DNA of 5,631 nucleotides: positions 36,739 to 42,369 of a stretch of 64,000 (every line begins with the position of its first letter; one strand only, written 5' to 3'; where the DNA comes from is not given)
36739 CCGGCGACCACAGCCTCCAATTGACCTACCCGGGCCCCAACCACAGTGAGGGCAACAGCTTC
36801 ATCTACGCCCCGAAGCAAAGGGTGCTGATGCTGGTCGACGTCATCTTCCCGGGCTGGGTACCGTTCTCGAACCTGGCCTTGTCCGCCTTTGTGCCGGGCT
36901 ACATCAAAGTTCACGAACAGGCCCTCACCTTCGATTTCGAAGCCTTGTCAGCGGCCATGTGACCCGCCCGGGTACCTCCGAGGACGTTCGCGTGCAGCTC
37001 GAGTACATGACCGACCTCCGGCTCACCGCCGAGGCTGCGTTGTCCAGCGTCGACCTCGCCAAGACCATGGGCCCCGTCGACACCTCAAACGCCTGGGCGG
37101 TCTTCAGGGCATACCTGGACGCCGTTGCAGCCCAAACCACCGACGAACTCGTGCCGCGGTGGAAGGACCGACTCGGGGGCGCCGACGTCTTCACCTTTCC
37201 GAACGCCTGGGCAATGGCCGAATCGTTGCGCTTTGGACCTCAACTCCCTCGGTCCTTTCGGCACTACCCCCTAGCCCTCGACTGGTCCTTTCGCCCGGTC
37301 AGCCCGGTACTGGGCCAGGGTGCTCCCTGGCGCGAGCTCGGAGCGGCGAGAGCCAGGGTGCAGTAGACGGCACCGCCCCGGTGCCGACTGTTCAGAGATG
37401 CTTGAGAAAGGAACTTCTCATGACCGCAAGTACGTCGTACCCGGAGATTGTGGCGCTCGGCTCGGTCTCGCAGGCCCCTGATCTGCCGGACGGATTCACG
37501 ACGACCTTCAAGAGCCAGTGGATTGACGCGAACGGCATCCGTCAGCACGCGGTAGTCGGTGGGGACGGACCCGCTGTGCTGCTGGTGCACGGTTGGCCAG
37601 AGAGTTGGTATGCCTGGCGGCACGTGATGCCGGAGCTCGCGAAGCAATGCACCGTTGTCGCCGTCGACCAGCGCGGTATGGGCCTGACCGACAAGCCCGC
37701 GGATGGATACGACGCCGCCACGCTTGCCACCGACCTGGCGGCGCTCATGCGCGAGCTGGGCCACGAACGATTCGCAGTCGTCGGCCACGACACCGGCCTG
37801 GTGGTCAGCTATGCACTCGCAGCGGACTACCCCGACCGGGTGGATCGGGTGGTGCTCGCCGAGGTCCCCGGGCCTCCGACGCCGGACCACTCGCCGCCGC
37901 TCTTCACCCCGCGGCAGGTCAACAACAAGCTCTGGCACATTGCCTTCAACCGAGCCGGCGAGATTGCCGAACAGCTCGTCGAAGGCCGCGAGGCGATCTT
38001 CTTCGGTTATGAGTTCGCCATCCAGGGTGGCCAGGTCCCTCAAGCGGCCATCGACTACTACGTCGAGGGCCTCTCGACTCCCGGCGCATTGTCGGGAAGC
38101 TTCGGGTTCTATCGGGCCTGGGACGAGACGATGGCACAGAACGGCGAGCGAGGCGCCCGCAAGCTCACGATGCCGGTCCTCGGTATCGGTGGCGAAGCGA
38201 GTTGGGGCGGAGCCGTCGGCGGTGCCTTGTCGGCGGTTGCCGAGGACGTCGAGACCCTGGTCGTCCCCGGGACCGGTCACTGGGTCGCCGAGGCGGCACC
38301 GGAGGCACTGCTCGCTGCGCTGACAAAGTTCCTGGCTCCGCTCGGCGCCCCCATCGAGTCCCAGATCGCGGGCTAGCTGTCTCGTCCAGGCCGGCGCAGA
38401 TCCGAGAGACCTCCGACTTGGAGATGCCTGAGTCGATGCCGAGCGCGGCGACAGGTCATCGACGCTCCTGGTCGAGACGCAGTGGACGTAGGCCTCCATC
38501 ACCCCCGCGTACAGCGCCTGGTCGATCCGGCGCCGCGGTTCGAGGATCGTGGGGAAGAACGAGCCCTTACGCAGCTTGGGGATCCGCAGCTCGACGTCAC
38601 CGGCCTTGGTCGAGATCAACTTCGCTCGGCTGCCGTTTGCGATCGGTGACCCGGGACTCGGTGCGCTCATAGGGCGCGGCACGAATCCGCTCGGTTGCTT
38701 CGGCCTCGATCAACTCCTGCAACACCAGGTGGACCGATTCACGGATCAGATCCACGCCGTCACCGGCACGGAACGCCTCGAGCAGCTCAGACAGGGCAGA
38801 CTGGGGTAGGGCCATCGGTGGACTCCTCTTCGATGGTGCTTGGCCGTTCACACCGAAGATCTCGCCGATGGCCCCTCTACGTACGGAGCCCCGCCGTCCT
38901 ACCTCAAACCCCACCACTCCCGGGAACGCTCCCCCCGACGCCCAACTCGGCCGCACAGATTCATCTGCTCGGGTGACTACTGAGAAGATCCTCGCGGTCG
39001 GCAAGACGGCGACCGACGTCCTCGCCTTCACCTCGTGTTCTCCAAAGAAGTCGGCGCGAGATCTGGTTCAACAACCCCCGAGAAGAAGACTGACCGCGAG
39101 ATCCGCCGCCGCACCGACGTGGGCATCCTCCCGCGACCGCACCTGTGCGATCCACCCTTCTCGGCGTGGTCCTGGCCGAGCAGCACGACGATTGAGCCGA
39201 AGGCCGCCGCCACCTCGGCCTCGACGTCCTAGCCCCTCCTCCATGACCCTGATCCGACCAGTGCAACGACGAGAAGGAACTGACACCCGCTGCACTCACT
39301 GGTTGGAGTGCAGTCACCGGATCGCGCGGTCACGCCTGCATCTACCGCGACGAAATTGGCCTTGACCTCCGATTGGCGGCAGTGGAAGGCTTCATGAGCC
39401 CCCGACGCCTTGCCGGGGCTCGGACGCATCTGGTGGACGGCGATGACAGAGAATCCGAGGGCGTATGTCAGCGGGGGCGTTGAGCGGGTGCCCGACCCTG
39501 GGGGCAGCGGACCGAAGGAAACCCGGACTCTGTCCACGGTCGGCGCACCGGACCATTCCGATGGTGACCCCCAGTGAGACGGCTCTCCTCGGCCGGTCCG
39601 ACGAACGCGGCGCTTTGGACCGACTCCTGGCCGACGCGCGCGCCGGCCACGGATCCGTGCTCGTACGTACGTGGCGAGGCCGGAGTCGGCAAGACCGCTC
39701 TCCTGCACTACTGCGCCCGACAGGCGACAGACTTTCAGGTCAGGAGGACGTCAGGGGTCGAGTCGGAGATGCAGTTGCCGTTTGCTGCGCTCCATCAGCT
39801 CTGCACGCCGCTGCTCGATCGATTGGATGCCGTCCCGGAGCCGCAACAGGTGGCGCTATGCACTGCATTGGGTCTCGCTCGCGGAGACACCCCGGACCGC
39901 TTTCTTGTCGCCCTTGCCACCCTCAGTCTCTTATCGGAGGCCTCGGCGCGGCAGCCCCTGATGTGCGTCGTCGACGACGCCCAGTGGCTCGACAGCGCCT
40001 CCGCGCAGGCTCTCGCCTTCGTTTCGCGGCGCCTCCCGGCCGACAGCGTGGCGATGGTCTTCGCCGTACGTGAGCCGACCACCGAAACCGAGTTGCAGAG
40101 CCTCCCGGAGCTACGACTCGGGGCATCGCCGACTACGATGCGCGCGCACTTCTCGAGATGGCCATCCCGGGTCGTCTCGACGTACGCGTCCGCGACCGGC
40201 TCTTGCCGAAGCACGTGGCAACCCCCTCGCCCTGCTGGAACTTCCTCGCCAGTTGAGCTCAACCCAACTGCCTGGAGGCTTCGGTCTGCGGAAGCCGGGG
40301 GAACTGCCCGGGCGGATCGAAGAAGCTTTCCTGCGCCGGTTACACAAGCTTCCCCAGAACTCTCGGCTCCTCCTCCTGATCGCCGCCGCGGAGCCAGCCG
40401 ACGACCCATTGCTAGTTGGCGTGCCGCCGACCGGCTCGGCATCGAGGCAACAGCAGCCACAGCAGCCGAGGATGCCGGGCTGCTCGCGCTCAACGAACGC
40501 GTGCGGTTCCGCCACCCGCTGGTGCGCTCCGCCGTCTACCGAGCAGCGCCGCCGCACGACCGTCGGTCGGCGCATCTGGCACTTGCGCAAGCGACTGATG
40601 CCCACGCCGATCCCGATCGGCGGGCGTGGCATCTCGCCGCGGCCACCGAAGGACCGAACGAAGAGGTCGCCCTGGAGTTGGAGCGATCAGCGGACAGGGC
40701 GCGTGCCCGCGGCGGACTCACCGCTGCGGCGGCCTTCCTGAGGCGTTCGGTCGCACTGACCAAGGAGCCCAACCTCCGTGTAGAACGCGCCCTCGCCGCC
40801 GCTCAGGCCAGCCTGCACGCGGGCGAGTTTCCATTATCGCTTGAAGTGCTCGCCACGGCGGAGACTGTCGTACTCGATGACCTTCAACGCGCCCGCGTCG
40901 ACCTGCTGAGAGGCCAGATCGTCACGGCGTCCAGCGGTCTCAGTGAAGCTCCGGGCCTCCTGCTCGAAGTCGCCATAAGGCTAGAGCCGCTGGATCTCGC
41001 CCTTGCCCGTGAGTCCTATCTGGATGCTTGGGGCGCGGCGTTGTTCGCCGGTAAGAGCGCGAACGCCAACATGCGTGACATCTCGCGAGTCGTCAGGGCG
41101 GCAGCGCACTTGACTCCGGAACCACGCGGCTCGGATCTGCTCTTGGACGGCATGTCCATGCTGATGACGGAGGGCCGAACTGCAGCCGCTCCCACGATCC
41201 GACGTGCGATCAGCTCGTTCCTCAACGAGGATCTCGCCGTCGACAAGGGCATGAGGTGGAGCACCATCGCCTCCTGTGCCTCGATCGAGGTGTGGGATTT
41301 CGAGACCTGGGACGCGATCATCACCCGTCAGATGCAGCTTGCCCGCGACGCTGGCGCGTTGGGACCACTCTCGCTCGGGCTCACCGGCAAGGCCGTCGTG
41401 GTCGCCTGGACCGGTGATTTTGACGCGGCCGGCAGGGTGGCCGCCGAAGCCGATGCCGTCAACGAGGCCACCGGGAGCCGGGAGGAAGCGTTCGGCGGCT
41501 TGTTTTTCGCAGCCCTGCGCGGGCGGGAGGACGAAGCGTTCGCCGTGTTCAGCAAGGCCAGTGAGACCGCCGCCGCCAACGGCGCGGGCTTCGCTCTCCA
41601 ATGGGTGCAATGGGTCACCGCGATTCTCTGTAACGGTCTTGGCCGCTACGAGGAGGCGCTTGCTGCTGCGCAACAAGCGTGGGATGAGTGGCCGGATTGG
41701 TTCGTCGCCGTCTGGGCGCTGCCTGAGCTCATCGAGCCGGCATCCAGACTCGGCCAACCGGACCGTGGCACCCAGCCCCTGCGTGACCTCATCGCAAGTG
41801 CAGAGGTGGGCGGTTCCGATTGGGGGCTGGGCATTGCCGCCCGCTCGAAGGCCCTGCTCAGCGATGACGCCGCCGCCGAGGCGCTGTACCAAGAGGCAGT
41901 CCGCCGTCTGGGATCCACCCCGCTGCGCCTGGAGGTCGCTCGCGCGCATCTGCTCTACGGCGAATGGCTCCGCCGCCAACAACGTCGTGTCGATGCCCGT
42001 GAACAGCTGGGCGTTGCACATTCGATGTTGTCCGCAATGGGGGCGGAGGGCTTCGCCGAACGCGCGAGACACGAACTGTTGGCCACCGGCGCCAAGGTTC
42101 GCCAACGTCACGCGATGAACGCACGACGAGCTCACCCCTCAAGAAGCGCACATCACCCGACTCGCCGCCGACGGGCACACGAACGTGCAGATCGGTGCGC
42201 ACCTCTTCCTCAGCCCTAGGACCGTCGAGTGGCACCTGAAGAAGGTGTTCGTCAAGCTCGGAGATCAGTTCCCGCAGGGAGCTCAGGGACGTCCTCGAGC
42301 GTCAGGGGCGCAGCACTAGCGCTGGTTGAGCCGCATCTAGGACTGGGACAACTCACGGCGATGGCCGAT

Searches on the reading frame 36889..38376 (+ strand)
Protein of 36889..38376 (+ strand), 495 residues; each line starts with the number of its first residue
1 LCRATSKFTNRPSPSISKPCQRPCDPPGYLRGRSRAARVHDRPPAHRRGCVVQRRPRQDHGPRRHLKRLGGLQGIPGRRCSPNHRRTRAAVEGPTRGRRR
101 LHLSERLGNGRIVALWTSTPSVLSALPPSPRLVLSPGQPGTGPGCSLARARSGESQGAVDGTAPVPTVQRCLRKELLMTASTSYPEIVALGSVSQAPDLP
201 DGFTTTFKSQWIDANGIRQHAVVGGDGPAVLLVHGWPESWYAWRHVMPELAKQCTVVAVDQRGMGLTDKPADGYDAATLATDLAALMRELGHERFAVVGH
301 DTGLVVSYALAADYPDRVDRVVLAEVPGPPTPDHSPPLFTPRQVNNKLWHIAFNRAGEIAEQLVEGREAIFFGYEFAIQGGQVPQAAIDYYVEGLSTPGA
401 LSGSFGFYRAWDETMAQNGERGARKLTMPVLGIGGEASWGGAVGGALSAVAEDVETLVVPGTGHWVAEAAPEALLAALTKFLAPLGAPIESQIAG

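Call 71: search_protein_families(library=pfam, proteins=[window:36889-38376:+], max_evalue=0.001)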
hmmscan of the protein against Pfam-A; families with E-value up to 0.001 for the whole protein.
window:36889-38376:+ (495 aa): 3 families
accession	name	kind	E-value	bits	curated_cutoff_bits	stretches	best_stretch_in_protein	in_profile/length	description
PF00561.26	Abhydrolase_1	-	4.5e-27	95.7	25.8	1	228-349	1-122/245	alpha/beta hydrolase fold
PF12697.13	Abhydrolase_6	-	6.2e-16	60.2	26.3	1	230-476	1-216/217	Alpha/beta hydrolase family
PF12146.15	Hydrolase_4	-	4.3e-08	33.2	27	1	229-324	6-107/239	Serine aminopeptidase, S33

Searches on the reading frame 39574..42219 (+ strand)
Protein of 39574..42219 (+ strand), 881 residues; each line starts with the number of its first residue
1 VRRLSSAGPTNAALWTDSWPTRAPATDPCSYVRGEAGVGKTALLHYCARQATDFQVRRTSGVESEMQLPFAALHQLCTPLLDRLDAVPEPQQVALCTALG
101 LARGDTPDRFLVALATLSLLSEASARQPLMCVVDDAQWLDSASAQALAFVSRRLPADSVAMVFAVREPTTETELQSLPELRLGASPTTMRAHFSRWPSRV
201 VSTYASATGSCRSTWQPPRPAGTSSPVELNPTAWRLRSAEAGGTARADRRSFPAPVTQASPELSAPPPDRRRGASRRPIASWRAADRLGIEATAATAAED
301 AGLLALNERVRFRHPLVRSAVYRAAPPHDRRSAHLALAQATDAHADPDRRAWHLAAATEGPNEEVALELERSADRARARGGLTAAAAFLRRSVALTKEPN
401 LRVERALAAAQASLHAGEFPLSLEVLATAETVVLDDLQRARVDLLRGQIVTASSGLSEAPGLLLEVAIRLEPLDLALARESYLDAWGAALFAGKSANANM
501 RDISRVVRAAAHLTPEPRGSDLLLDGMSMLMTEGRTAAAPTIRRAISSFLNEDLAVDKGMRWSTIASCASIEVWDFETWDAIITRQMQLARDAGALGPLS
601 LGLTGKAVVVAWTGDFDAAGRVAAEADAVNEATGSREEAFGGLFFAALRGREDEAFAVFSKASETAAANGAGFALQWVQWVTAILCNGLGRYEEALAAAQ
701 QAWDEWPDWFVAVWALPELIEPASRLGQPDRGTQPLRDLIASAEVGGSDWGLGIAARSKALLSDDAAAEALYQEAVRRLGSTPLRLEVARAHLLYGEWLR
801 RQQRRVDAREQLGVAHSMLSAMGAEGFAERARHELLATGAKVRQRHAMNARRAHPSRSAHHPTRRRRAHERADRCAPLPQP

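Call 12: search_protein_families(library=pfam, proteins=[window:39574-42219:+], max_evalue=0.01)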
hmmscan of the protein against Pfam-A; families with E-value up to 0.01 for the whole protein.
window:39574-42219:+ (881 aa): 3 families
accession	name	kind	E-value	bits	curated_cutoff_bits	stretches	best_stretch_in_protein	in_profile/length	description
PF13191.12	AAA_16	-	5.8e-16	59.9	32.6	1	22-161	20-166/167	AAA ATPase domain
PF13401.12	AAA_22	-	2e-05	25.3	27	1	27-162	5-119/130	AAA domain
PF13424.12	TPR_12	-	0.00098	19.7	30.1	0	647-702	14-71/77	Tetratricopeptide repeat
